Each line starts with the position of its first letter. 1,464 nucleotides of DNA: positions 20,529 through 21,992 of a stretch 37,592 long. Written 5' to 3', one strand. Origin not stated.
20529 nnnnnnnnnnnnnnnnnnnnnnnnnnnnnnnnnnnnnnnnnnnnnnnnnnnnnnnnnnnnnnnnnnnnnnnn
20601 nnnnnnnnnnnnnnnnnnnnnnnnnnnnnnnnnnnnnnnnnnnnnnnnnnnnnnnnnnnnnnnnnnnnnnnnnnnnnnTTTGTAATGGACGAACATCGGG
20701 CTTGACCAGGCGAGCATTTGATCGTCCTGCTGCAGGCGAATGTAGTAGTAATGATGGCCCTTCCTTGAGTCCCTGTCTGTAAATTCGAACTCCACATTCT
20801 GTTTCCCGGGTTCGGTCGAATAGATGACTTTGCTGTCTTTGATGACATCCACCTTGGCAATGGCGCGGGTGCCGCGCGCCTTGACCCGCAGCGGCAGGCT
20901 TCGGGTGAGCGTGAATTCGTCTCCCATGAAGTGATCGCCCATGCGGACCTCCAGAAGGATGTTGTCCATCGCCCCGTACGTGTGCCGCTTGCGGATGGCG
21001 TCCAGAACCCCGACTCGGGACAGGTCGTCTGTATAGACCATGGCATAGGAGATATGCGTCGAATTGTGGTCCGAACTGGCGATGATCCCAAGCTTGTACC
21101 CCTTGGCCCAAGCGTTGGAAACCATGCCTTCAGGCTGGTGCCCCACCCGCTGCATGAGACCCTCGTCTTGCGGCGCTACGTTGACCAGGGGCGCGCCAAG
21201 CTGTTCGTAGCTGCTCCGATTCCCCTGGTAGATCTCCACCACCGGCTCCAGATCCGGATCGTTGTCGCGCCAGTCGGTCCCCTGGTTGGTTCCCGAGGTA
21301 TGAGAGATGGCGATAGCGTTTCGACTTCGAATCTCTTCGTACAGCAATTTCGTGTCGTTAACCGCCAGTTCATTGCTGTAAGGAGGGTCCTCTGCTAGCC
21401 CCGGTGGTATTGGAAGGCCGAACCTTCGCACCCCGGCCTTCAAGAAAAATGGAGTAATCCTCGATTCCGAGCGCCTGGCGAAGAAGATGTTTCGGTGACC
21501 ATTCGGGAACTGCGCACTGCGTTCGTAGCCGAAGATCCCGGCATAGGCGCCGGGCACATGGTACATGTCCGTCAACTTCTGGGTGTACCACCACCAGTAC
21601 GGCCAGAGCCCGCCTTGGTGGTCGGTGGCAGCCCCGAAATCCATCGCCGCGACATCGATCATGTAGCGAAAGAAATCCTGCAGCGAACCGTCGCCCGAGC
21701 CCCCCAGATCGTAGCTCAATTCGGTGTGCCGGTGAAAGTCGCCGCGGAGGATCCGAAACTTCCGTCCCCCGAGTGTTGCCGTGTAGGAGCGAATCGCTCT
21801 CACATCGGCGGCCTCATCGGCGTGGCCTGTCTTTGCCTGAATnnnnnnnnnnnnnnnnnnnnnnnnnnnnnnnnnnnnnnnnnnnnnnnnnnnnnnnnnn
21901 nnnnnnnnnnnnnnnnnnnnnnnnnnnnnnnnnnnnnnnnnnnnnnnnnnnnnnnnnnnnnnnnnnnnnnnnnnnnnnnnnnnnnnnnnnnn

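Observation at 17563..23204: Convergent paralogous beta-propeller + PHP-superfamily metallohydrolase fusions closing two glycan operons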

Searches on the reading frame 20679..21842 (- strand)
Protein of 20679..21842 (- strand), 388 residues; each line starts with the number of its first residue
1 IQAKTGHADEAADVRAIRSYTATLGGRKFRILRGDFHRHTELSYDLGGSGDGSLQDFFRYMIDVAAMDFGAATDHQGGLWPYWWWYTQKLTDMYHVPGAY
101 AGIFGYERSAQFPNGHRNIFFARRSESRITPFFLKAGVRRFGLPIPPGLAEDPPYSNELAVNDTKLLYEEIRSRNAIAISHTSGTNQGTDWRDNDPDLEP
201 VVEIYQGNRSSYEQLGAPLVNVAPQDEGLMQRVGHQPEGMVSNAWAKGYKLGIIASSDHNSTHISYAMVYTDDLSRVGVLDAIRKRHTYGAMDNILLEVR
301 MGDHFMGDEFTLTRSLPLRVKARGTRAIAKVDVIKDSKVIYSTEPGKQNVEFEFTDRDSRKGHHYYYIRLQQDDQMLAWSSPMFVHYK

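Call 18: search_solved_structures(query=A1, max_evalue=10, show_alignments=4)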
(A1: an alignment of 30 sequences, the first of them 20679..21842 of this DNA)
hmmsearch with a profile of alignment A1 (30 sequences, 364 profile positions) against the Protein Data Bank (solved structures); distinct sequences matched with E-value up to 10: 1.
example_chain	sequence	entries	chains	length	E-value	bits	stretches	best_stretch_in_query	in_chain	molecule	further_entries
3sk1_A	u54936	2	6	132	1.4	10.8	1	78-115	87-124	EhpR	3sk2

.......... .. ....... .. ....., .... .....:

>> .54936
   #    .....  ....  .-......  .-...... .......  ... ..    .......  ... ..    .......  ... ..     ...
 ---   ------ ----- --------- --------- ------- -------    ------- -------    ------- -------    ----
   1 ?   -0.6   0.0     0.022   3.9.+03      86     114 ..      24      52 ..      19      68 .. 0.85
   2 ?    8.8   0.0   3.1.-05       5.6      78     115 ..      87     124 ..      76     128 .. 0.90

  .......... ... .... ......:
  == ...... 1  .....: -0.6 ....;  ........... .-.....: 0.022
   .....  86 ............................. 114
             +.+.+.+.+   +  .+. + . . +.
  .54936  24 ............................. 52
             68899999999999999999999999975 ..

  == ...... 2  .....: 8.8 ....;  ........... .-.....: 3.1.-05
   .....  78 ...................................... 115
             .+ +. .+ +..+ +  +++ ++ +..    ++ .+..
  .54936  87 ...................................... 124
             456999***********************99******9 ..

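Call 24: predict_structure(alignment_id=A1)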
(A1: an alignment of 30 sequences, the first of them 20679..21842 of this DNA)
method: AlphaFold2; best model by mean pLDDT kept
length: 388 residues; sequences in the alignment: 30
mean_pLDDT: 85.4   pTM: 0.89
mean pLDDT of the five models: 85.4, 84.6, 80.7, 80.1, 78.0
residues with pLDDT >= 90: 220; 70-90: 113; 50-70: 34; < 50: 21
segments of 3 or more residues with pLDDT < 50: 58-63, 142-155
pLDDT, mean of each block of 10 residues (from residue 1): 65 91 93 86 61 52 67 79 81 78 88 88 90 77 47 56 90 94 89 93 83 93 89 89 95 83 79 95 97 95 97 97 97 98 98 96 98 95 98
secondary structure, 60 per line:
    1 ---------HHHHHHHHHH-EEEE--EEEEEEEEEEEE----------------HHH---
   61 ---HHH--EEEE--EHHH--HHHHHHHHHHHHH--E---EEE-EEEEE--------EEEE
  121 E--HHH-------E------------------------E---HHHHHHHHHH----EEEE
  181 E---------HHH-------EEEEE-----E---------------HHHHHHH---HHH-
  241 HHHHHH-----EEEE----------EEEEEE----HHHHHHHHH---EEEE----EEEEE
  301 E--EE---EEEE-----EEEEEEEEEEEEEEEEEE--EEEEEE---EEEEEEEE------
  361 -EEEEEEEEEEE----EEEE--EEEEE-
elements in order: H10-19 E21-24 E27-38 E69-72 H81-93 E100-102 E104-108 E117-121 H163-172 E177-181 E201-205 H227-233 H241-246 E252-255 E266-271 H276-284 E288-291 E296-301 E309-312 E318-335 E338-343 E347-354 E362-372 E377-380 E383-387

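Call 27: fold_search(model_id=the predicted structure, library=pdb)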
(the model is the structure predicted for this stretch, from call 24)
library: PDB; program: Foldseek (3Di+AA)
matches with E <= 10: 1413; with E <= 0.001: 13
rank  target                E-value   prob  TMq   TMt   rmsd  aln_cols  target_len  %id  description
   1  3e38_A                9.4e-10  1.00  0.42  0.46  10.9       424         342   13  CRYSTAL STRUCTURE OF A TWO-DOMAIN PROTEIN CONTAINING PREDICTED PHP-LIKE METAL-DEPENDENT PHOSPHOESTERASE (BVU_3505) FRO (released 2008-10-07)
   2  3e38_B                1.2e-09  1.00  0.36  0.41  12.4       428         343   13  CRYSTAL STRUCTURE OF A TWO-DOMAIN PROTEIN CONTAINING PREDICTED PHP-LIKE METAL-DEPENDENT PHOSPHOESTERASE (BVU_3505) FRO (released 2008-10-07)
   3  3pe9_B                8.8e-05  1.00  0.17  0.62   4.1        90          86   19  Structures of Clostridium thermocellum CbhA fibronectin(III)-like modules (released 2011-11-23)
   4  9kvu                  1.3e-04  1.00  0.19  0.64   4.4        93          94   16  Structure of B1 domain in the bifunctional enzyme CelAly (released 2026-03-18)
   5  3pe9_A                2.5e-04  1.00  0.18  0.63   3.8        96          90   17  Structures of Clostridium thermocellum CbhA fibronectin(III)-like modules (released 2011-11-23)
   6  1rho_C                3.0e-04  0.99  0.17  0.37   5.9       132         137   17  STRUCTURE OF RHO GUANINE NUCLEOTIDE DISSOCIATION INHIBITOR (released 1997-10-15)
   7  2n80_MODEL_1_B        4.1e-04  1.00  0.17  0.31   6.3       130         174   15  p75NTR DD:RhoGDI (released 2015-12-23)
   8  3pe9_D                4.6e-04  1.00  0.16  0.59   3.6        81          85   20  Structures of Clostridium thermocellum CbhA fibronectin(III)-like modules (released 2011-11-23)
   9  2ji0                  6.5e-04  0.99  0.17  0.37   5.7       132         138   17  CRYSTAL STRUCTURE OF RHOGDI K138Y, K141Y MUTANT (released 2007-05-08)
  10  8cka_B                7.3e-04  1.00  0.20  0.18   4.4       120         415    8  Deinococcus radidurans HPI S-layer (released 2023-04-19)
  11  3pdd                  7.8e-04  1.00  0.18  0.35  17.1       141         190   14  Structures of Clostridium thermocellum CbhA fibronectin(III)-like modules (released 2011-11-23)
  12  1fst_A                9.3e-04  0.99  0.17  0.36   5.9       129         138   15  CRYSTAL STRUCTURE OF TRUNCATED HUMAN RHOGDI TRIPLE MUTANT (released 2001-05-02)
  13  1fso                  9.9e-04  0.99  0.17  0.36   6.5       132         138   14  CRYSTAL STRUCTURE OF TRUNCATED HUMAN RHOGDI QUADRUPLE MUTANT (released 2001-05-02)
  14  3pdg                  1.0e-03  1.00  0.18  0.60   4.5        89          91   13  Structures of Clostridium thermocellum CbhA fibronectin(III)-like modules (released 2011-11-23)
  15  3tp4_B                1.0e-03  1.00  0.17  0.15   5.2        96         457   12  Crystal Structure of engineered protein at the resolution 1.98A, Northeast Structural Genomics Consortium Target OR128 (released 2011-10-05)
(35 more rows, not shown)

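Call 29: search_protein_families(library=pfam, alignment_id=A1, max_evalue=0.1)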
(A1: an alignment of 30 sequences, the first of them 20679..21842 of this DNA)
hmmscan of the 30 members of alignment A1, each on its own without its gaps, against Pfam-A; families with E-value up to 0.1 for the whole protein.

A. member 1, window:20679-21842:- (388 aa): 1 family
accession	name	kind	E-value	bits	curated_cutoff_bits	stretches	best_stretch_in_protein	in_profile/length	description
PF12228.14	DUF3604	-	4.5e-05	22.5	20.4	1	83-132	136-189/591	Protein of unknown function (DUF3604)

B. families by the number of members that match (of 30 scanned): 6 families
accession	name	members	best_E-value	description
PF12228.14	DUF3604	29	2e-12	Protein of unknown function (DUF3604)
PF13263.12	PHP_C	4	0.0046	PHP-associated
PF16656.11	Pur_ac_phosph_N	1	0.03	Purple acid Phosphatase, N-terminal domain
PF22433.2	MtxA_IG-like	1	0.032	Magnetotaxis protein MtxA, Immunoglobulin-like domain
PF07940.18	Hepar_II_III_C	1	0.058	Heparinase II/III-like, C-terminal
PF17957.7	Big_7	1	0.061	Bacterial Ig domain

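Call 34: find_related_loci(query=A1, collection=genome_contigs, flank=10000)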
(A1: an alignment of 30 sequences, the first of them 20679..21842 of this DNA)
Query A1 (388 aa) in genome_contigs; peptide patterns used: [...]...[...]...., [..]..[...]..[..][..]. (x = any residue, [..] = any of these).
599 stretches matched a pattern (row limit reached: there are more); 515 encode a relative of the query (tblastn E <= 1e-3); the best 80 are kept; 80 distinct loci.
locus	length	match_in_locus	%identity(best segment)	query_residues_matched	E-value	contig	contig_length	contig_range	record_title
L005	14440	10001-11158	71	1-387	0e+0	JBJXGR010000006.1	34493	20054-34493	MAG: Bryobacteraceae bacterium isolate F1F2.bin.195 k127_4076704, whole genome shotgun sequence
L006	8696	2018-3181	69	1-388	0e+0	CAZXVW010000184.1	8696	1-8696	MAG TPA_asm: uncultured Solibacteraceae bacterium isolate binchicken_co19_498 genome assembly, contig: NODE_14099_length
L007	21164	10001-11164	68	1-388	0e+0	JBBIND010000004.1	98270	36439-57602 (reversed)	MAG: Acidobacteriota bacterium isolate QNS170220_bin_248 NODE_106_length_98270_cov_5.592903, whole genome shotgun sequen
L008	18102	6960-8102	69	7-387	0e+0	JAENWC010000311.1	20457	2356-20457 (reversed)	MAG: Terriglobia bacterium isolate 3_4_m_bin7 c_000002382943, whole genome shotgun sequence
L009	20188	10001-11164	67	1-388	0e+0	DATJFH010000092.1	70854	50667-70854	MAG TPA_asm: Bryobacteraceae bacterium isolate SMAG_U15455 k141_9403203, whole genome shotgun sequence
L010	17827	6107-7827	66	1-387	0e+0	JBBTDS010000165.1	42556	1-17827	MAG: Acidobacteriota bacterium isolate H43-bin212_1 H43_bin212_1_000000000165, whole genome shotgun sequence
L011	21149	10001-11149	68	4-386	4e-180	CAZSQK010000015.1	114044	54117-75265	MAG TPA_asm: uncultured Solibacteraceae bacterium isolate binchicken_co185_54 genome assembly, contig: NODE_220_length_1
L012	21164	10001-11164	65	1-388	1e-178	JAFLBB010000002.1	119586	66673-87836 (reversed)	MAG: Acidobacteria bacterium isolate UWPOB_ACIDO1 gnl_X_GHDIABGO_2, whole genome shotgun sequence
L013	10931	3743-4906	65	1-388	1e-175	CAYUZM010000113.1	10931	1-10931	MAG TPA_asm: uncultured Solibacteraceae bacterium isolate SRP302447_co4_295 genome assembly, contig: NODE_16121_length_1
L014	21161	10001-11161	65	1-387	6e-175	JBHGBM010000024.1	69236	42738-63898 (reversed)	MAG: Bryobacteraceae bacterium isolate SBS.BIN.100 SBSBIN100_contig_24, whole genome shotgun sequence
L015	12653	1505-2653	63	6-388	5e-168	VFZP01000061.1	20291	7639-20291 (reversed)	MAG: Acidobacteria bacterium isolate M_DeepCast_100m_m2_149 M_DeepCast_100m_m2_149_Ga0194119_10004911, whole genome shot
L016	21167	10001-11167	59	1-388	2e-152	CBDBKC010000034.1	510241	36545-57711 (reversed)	MAG: Bryobacterales bacterium isolate 5f91f12a-28cc-4e70-8e9f-3aed67d6a3bc genome assembly, contig: contig_34, whole gen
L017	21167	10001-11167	59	1-387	2e-146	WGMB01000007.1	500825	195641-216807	MAG: Acidobacteria bacterium isolate RI_231 c_000000107040, whole genome shotgun sequence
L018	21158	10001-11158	57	1-387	3e-146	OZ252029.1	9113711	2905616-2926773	MAG: Bryobacterales bacterium isolate af10eb97-6721-4eea-95a9-6ff168b1dfda genome assembly, chromosome: 1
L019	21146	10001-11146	69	6-387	0e+0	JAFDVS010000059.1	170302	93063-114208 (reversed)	MAG: Acidobacteria bacterium isolate SZAS-6 ACID-KAN-7__59__length-170302, whole genome shotgun sequence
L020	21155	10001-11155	57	1-387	7e-146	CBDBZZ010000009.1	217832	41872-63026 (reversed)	MAG: Bryobacterales bacterium isolate 74d63353-912c-4bc9-bbc2-a65f7fa8b3d4 genome assembly, contig: contig_9, whole geno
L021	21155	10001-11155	58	1-387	6e-143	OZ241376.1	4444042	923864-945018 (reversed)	MAG: Bryobacterales bacterium isolate 961576a8-e354-40ab-8170-c5ec95e1ee26 genome assembly, chromosome: 1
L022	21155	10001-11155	55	1-387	4e-142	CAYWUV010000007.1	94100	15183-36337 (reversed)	MAG TPA_asm: uncultured Bryobacterales bacterium isolate SRP109090_co2_27 genome assembly, contig: NODE_220_length_94100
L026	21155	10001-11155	57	1-387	7e-140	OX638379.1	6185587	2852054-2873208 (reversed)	MAG: uncultured Bryobacterales bacterium isolate bca447ce-52f6-4023-9bd2-d2f45ab2d451 genome assembly, chromosome: 1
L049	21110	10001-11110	52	7-386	2e-123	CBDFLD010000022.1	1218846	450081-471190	MAG: Acidobacteriota bacterium isolate 4fe7eda5-706a-47f2-b94d-dac62684705c genome assembly, contig: contig_22, whole ge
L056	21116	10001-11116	50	6-385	2e-120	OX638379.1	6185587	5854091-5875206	MAG: uncultured Bryobacterales bacterium isolate bca447ce-52f6-4023-9bd2-d2f45ab2d451 genome assembly, chromosome: 1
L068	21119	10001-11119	49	5-385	2e-119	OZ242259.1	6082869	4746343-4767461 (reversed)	MAG: Bryobacterales bacterium isolate 0950f91b-628e-4ed9-b989-43c9b73d7c92 genome assembly, chromosome: 1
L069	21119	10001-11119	51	5-385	2e-119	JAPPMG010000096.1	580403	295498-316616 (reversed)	MAG: Bryobacterales bacterium isolate RHO3_bin_40 NODE_6_length_580403_cov_45.624844, whole genome shotgun sequence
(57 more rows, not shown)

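Call 39: search_protein_families(library=pfam, proteins=[L068:11166-12860:-, L069:5495-7057:-, L056:13199-13969:+, L049:3216-4025:-, L021:6379-8610:+, L056:7427-8281:-, L021:19149-20951:+, L020:19659-20996:+, L026:5299-6174:+, L022:19714-20961:-], max_evalue=0.00001)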
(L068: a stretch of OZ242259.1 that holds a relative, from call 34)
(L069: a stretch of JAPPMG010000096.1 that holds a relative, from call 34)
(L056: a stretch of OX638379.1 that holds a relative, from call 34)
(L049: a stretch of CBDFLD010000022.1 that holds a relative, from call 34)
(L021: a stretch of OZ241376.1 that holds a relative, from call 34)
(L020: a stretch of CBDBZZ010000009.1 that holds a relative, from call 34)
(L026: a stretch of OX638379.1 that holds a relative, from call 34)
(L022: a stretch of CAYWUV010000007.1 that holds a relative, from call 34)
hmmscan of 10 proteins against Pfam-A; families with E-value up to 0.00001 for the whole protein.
L068:11166-12860:- (564 aa): 3 families
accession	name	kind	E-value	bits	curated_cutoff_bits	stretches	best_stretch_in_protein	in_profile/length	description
PF02463.25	SMC_N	-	1e-14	54.9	40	1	10-518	2-214/220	RecF/RecN/SMC N terminal domain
PF13476.12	AAA_23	-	8.2e-09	36.8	27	1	13-62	2-51/201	AAA domain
PF13304.12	AAA_21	-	7.1e-08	33.3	27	0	430-505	232-302/304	AAA domain, putative AbiEii toxin, Type IV TA system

L069:5495-7057:- (520 aa): 3 families
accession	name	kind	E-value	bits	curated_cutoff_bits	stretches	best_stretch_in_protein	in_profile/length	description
PF20629.2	GD_AH_C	-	7.2e-97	323.9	26.8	1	276-518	1-241/242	D-galactarate/Altronate dehydratase, C-terminal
PF04295.18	GD_AH_second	-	1.9e-38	132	27.3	1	126-266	1-135/136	D-galactarate dehydratase/Altronate hydrolase, second domain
PF08666.17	SAF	-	1.5e-08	35.5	21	1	25-96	1-63/63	SAF domain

L056:13199-13969:+ (256 aa): 1 family
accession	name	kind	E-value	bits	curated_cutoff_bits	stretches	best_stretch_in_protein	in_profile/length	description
PF01618.21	MotA_ExbB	-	3.7e-34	117.7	22.9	1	125-231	20-126/127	MotA/TolQ/ExbB proton channel family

L049:3216-4025:- (269 aa): 4 families
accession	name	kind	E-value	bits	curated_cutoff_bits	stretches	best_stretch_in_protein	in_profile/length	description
PF13561.12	adh_short_C2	-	2.7e-61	207.6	27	1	34-265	3-234/236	Enoyl-(Acyl carrier protein) reductase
PF00106.31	adh_short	-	7.6e-56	189.1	26.6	1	26-217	1-190/195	short chain dehydrogenase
PF08659.16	KR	-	2.5e-14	54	22.6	1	28-183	3-156/180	KR domain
PF23441.1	SDR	-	2.3e-08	34.2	27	1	22-212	4-197/258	SDR-like rossmann domain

L021:6379-8610:+ (743 aa): 7 families
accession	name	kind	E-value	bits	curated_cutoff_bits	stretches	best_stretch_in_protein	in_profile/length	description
PF13328.12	HD_4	-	3.3e-47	160.5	27.2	1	49-198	1-155/156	HD domain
PF04607.23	RelA_SpoT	-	2.7e-39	134.4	27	1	258-368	1-112/113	Region found in RelA / SpoT proteins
PF02824.27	TGS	-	1.1e-21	77.1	22.2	1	410-469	1-60/60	TGS domain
PF13291.12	ACT_4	-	7.6e-18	65.4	27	1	663-739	3-80/80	ACT domain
PF19296.4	RelA_AH_RIS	-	7.6e-11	42.9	23.8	1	482-643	3-176/185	RelA/SpoT, AH and RIS domains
PF01966.28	HD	-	8.6e-08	32.9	22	1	69-167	2-116/116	HD domain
PF01842.31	ACT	-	2.1e-07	31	27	1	669-724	3-57/66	ACT domain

L056:7427-8281:- (284 aa): 1 family
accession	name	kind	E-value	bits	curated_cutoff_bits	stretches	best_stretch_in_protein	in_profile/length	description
PF00459.30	Inositol_P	-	8.5e-51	173.4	27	1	14-253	7-242/271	Inositol monophosphatase family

L021:19149-20951:+ (600 aa): 1 family
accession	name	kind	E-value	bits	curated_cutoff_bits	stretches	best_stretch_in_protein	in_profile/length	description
PF05960.17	DUF885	-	4.5e-152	508.8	32.4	1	64-584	1-531/532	Bacterial protein of unknown function (DUF885)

L020:19659-20996:+ (445 aa): 2 families
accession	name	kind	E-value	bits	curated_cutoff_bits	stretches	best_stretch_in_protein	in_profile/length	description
PF04055.27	Radical_SAM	-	1e-19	71.8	29.5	1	58-230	1-163/166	Radical SAM superfamily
PF06969.22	HemN_C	-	3.2e-06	27.5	24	1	362-425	2-66/67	HemN C-terminal domain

L026:5299-6174:+ (291 aa): 9 families
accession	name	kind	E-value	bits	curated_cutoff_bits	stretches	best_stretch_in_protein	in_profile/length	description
PF00515.34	TPR_1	-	6.4e-13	48.4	27.8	0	124-155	3-34/34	Tetratricopeptide repeat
PF14559.12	TPR_19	-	4.2e-09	37.1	25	0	105-155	8-58/68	Tetratricopeptide repeat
PF07719.23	TPR_2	-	3.8e-08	33.3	27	0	48-75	6-33/34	Tetratricopeptide repeat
PF13431.12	TPR_17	-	4.8e-08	33.1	24.4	0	223-250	2-29/34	Tetratricopeptide repeat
PF13424.12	TPR_12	-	6.7e-08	33.1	30.1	0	101-153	23-76/77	Tetratricopeptide repeat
PF23914.1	TPR_CcmH_CycH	-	7e-08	32.9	42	1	52-158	59-157/158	Cytochrome c-type biogenesis protein H TPR domain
PF13414.12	TPR_11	-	1.5e-07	31.4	26.8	0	220-236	14-30/42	TPR repeat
PF13181.12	TPR_8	-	1.6e-07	31.4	25.7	0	124-150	3-29/34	Tetratricopeptide repeat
PF13374.12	TPR_10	-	4e-06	27.1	27.5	0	123-151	3-31/42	Tetratricopeptide repeat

L022:19714-20961:- (415 aa): 1 family
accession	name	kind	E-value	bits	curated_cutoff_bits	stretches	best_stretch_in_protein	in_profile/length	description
PF01244.27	Peptidase_M19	-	2.9e-105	352.4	26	1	62-404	8-319/319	Membrane dipeptidase (Peptidase family M19)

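Call 60: search_protein_representatives(alignment_id=A1)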
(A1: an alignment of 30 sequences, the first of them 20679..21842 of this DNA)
Query: 30 sequences, 364 profile positions. Proteins with E-value up to 0.001 (for the whole library): 8344; up to 1e-10: 5242; up to 1e-30: 1600. The best 150 are listed.
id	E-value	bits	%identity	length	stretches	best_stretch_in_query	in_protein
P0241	5.0e-171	584.8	-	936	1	5-364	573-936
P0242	1.5e-170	583.3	-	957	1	5-362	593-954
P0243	3.7e-169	578.7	-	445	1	3-364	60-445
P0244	4.2e-169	578.5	-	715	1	3-363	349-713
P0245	1.8e-167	573.1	-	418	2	3-362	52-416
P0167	1.1e-165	567.2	-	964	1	3-364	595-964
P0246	1.1e-164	563.9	-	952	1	5-364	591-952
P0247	6.8e-164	561.4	-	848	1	5-363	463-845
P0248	2.6e-162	556.1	-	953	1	3-363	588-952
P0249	1.2e-160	550.7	-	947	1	4-363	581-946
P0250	6.0e-160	548.4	-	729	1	3-364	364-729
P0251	2.4e-158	543.1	-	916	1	4-361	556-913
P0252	2.8e-158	542.9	-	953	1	3-362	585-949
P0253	9.1e-158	541.2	-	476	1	4-363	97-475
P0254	9.6e-158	541.1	-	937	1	2-363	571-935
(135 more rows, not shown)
